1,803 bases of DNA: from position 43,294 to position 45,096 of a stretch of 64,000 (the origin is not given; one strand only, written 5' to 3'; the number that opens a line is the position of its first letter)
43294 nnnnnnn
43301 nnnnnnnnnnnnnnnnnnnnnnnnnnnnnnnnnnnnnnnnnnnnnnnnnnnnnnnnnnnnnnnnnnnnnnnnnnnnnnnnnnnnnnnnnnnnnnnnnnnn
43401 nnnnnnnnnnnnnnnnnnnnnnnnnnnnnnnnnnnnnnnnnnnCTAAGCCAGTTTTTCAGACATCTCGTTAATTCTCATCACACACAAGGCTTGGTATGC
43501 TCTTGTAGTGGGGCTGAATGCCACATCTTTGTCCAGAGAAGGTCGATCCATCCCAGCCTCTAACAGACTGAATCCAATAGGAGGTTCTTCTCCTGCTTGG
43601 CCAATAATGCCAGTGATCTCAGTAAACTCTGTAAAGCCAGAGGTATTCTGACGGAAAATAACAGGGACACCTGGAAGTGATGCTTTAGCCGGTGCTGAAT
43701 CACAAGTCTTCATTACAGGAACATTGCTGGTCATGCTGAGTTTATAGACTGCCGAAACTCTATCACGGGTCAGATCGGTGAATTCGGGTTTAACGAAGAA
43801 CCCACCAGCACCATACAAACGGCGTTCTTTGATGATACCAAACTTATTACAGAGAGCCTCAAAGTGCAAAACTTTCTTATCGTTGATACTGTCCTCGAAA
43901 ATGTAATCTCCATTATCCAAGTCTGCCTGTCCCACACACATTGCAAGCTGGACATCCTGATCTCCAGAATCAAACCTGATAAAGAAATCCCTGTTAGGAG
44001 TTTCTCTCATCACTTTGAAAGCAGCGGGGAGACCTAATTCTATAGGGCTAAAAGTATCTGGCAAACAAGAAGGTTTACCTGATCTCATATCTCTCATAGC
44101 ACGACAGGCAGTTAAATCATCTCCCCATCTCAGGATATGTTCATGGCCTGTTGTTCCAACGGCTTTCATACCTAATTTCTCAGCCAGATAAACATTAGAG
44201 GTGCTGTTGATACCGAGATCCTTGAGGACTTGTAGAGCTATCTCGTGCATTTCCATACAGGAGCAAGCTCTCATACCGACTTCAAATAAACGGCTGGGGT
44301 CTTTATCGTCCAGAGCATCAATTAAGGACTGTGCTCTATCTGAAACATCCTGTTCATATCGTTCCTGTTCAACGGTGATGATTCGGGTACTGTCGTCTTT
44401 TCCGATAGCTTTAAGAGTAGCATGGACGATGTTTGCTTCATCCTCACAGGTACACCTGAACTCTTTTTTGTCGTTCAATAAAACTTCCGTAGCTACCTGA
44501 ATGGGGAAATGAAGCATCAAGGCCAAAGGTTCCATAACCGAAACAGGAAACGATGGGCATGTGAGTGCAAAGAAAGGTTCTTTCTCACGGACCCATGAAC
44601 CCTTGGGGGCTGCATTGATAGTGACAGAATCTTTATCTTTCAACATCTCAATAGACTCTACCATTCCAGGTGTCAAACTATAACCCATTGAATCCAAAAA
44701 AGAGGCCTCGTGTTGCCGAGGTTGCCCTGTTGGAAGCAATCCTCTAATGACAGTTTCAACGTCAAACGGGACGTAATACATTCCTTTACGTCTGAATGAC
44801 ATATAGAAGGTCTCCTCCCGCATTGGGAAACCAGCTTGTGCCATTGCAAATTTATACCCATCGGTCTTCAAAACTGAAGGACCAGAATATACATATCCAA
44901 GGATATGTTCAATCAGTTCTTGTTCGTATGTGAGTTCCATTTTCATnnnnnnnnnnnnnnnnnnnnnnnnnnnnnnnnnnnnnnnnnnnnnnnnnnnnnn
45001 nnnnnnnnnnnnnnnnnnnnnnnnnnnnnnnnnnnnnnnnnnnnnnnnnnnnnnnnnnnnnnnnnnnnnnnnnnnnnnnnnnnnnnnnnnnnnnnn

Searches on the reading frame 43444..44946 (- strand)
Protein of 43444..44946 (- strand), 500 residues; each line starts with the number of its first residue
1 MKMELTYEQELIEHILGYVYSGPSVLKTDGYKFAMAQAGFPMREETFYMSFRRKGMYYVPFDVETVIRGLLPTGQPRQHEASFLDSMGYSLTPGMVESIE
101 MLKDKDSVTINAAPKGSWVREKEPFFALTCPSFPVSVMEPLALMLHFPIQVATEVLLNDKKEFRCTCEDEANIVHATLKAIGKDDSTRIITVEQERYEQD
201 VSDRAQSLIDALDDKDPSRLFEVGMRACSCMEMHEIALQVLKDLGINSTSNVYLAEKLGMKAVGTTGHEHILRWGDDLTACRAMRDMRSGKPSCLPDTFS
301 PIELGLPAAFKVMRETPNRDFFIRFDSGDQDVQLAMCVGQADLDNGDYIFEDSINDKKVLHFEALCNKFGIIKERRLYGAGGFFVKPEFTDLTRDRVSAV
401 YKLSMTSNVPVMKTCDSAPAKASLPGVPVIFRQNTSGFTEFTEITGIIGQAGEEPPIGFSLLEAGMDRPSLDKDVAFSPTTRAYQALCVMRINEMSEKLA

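Call 6: search_protein_families(library=pfam, proteins=[window:43444-44946:-], max_evalue=0.1)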
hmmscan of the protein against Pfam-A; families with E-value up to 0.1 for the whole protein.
window:43444-44946:- (500 aa): 1 family
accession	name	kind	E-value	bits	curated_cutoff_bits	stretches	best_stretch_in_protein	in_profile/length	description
PF04095.22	NAPRTase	-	0.0035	17.5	20.8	1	220-273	3-59/239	Nicotinate phosphoribosyltransferase (NAPRTase) family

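Call 12: search_protein_families(library=ncbifam, proteins=[window:43444-44946:-], max_evalue=0.1)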
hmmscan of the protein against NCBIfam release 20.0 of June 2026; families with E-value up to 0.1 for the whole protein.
window:43444-44946:- (500 aa): 10 families
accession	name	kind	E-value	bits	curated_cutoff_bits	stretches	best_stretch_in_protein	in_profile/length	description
NF006695.0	PRK09243.1-2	equivalog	2.9e-19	69.1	469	2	222-433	155-365/480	nicotinate phosphoribosyltransferase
TIGR01513.1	NAPRTase_put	equivalog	1.4e-17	63.7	297.4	2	220-436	147-358/452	nicotinate phosphoribosyltransferase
NF009131.0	PRK12484.1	equivalog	3.4e-13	49.1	330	1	245-496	177-413/455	nicotinate phosphoribosyltransferase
NF006696.0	PRK09243.1-3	equivalog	6.4e-13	48.2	503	1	197-455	138-383/451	nicotinate phosphoribosyltransferase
NF003704.0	PRK05321.1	subfamily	6.7e-10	38.5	379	1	196-272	144-222/398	nicotinate phosphoribosyltransferase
NF006694.0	PRK09243.1-1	equivalog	6.2e-09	35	663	1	244-330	178-265/485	nicotinate phosphoribosyltransferase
TIGR01514.1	NAPRTase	equivalog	2.6e-07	30.1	269.55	1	199-273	148-226/399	nicotinate phosphoribosyltransferase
NF006697.0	PRK09243.1-4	equivalog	7.2e-07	28.1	776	1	222-330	157-266/488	nicotinate phosphoribosyltransferase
NF006415.0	PRK08662.1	equivalog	0.0001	21.2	243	1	245-299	154-210/381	nicotinate phosphoribosyltransferase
NF006698.0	PRK09243.1-5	equivalog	0.0013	17.6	531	1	245-332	186-269/440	nicotinate phosphoribosyltransferase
